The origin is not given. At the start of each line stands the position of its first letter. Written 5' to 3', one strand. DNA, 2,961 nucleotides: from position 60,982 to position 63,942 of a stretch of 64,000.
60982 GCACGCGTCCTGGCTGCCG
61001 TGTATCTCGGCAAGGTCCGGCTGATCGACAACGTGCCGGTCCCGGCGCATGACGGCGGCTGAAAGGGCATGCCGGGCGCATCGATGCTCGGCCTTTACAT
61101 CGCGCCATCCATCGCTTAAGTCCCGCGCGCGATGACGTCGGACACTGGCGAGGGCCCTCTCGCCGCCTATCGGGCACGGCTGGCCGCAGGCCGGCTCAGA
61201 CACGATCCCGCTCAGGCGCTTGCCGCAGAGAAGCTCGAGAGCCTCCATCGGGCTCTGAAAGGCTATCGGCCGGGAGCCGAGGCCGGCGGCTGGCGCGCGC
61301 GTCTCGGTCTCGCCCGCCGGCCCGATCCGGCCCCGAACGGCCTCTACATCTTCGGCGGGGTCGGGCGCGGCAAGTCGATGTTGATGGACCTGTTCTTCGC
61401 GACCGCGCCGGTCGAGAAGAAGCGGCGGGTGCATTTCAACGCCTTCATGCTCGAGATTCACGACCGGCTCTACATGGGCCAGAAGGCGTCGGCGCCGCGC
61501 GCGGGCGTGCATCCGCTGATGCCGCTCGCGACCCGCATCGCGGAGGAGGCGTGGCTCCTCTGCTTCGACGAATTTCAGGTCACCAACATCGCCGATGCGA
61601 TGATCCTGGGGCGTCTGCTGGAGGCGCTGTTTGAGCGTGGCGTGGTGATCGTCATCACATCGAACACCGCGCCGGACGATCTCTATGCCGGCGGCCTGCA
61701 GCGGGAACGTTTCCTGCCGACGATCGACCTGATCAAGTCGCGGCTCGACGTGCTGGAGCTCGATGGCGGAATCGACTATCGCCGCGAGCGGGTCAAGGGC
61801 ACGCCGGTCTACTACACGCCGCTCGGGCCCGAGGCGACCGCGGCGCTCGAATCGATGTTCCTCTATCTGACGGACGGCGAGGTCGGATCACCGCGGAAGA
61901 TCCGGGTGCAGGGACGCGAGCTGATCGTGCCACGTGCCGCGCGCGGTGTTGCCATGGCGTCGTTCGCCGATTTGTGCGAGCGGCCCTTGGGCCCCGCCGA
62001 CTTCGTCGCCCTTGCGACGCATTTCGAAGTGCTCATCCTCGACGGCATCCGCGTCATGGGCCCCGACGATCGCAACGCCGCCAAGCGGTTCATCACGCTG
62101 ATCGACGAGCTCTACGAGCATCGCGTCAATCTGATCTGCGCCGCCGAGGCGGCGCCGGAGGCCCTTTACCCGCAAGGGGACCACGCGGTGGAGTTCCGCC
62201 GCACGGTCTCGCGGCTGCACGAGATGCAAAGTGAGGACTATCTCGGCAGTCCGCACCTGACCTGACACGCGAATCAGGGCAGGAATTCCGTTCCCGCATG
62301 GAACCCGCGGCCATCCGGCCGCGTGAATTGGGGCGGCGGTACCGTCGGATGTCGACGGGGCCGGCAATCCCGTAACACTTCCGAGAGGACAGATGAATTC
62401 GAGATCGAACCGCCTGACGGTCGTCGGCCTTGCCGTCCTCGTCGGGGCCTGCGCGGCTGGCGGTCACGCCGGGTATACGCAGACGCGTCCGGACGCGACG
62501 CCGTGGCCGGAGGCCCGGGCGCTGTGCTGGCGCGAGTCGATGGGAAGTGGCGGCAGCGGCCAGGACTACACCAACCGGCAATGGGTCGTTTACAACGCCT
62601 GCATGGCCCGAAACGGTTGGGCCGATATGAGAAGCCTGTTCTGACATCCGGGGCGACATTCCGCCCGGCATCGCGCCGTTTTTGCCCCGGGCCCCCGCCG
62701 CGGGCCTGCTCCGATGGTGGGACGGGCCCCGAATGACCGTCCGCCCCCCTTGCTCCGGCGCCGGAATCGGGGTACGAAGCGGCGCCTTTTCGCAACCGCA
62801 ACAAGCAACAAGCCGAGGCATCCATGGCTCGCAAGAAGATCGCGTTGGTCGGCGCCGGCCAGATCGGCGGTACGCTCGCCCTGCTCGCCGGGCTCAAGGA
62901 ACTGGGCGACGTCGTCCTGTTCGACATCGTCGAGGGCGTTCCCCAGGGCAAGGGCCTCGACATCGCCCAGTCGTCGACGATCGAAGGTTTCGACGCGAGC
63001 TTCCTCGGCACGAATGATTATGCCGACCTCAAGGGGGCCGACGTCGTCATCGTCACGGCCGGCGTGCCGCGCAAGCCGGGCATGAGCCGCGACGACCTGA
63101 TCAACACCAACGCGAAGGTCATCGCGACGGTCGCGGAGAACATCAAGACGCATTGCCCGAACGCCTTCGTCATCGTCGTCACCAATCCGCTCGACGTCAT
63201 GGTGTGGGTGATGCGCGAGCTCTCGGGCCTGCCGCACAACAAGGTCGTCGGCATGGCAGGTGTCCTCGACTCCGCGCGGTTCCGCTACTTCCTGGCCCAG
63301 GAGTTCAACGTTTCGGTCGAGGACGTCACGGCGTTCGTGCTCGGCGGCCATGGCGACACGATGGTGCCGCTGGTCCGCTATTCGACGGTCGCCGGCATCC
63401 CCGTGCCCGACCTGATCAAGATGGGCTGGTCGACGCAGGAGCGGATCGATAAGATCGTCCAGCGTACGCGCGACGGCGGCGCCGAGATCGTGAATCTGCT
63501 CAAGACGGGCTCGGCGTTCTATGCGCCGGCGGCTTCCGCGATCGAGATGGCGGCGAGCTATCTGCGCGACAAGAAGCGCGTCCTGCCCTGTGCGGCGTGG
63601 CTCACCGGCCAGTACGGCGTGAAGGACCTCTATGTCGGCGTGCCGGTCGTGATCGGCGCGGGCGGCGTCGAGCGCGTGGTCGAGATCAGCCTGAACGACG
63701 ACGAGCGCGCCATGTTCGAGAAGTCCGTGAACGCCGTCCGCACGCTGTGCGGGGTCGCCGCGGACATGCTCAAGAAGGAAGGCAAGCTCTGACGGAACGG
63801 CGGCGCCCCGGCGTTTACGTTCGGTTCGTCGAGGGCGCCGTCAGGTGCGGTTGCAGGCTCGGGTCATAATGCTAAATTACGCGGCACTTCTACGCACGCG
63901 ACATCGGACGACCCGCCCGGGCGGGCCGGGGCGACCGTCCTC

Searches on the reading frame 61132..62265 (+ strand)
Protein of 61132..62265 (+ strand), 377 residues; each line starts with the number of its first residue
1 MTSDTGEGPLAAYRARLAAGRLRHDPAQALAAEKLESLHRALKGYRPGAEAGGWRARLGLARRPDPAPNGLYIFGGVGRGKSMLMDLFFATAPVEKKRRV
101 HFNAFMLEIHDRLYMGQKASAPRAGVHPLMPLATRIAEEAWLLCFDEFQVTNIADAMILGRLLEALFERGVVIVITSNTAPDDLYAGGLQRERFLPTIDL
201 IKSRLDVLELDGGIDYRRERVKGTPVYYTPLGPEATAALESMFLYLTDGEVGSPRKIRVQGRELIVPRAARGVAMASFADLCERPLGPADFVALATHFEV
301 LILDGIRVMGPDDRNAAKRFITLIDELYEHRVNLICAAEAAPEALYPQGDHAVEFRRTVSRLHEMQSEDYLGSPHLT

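Call 8: search_protein_families(library=pfam, proteins=[window:61132-62265:+])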
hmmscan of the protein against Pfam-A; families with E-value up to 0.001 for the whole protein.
window:61132-62265:+ (377 aa): 2 families
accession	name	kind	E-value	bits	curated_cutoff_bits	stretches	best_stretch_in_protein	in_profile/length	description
PF03969.22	AFG1_ATPase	-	7.6e-114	380.9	27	1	9-372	3-359/361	AFG1-like ATPase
PF00308.24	Bac_DnaA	-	0.00017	22.2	23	0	56-88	22-54/162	Bacterial DnaA ATPAse domain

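Call 9: search_protein_families(library=ncbifam, proteins=[window:61132-62265:+])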
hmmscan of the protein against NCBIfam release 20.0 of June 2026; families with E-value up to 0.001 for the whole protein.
window:61132-62265:+ (377 aa): 1 family
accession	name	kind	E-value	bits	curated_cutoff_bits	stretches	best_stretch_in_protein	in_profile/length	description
NF040713.1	ZapE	equivalog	9.3e-126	419.7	140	1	13-366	2-344/344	cell division protein ZapE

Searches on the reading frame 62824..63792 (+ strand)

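Call 8: search_protein_families(library=pfam, proteins=[window:62824-63792:+])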
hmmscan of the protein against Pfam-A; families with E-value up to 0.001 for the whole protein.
window:62824-63792:+ (322 aa): 3 families
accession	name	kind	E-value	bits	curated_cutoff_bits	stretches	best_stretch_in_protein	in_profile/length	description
PF00056.29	Ldh_1_N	-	7.7e-42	143.1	27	1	5-143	2-141/141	lactate/malate dehydrogenase, NAD binding domain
PF02866.23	Ldh_1_C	-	7e-36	124.3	22.6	1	148-304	3-162/174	lactate/malate dehydrogenase, alpha/beta C-terminal domain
PF02056.22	Glyco_hydro_4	-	4.6e-05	23.5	23.2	1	98-144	122-166/183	Family 4 glycosyl hydrolase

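Call 9: search_protein_families(library=ncbifam, proteins=[window:62824-63792:+])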
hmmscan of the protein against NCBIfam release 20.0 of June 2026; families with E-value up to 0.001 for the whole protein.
window:62824-63792:+ (322 aa): 11 families
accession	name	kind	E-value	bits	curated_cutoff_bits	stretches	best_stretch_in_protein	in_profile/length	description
NF004863.0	PRK06223.1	subfamily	1e-144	481.5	283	1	1-315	1-310/313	malate dehydrogenase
TIGR01763.1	MalateDH_bact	equivalog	4.4e-132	439.9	351.85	1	3-309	1-302/305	malate dehydrogenase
TIGR01771.1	L-LDH-NAD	equivalog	1.8e-74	250.8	303.55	1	8-306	1-298/299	L-lactate dehydrogenase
NF000824.0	PRK00066.1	subfamily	2.9e-74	250.2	339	1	3-308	6-310/316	L-lactate dehydrogenase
NF041314.1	Malate_DH_Halo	equivalog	4.2e-49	167.4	550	1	5-303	3-294/304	malate dehydrogenase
TIGR01772.1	MDH_euk_gproteo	equivalog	1.4e-40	139.5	273.05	1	5-307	1-302/313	malate dehydrogenase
TIGR01759.1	MalateDH-SF1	subfamily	1.2e-29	103.3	345.65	1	61-303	69-318/327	malate dehydrogenase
NF003916.0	PRK05442.1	equivalog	1.4e-27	96.5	271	1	67-305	77-316/328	malate dehydrogenase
TIGR01758.1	MDH_euk_cyt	equivalog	1.6e-19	70.6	470.4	1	67-301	71-311/324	malate dehydrogenase, NAD-dependent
TIGR01756.1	LDH_protist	equivalog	1.4e-12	47.4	486.25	1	62-191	50-182/313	lactate dehydrogenase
TIGR01757.1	Malate-DH_plant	equivalog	3.3e-11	42.5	598.3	1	61-232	110-281/387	malate dehydrogenase, NADP-dependent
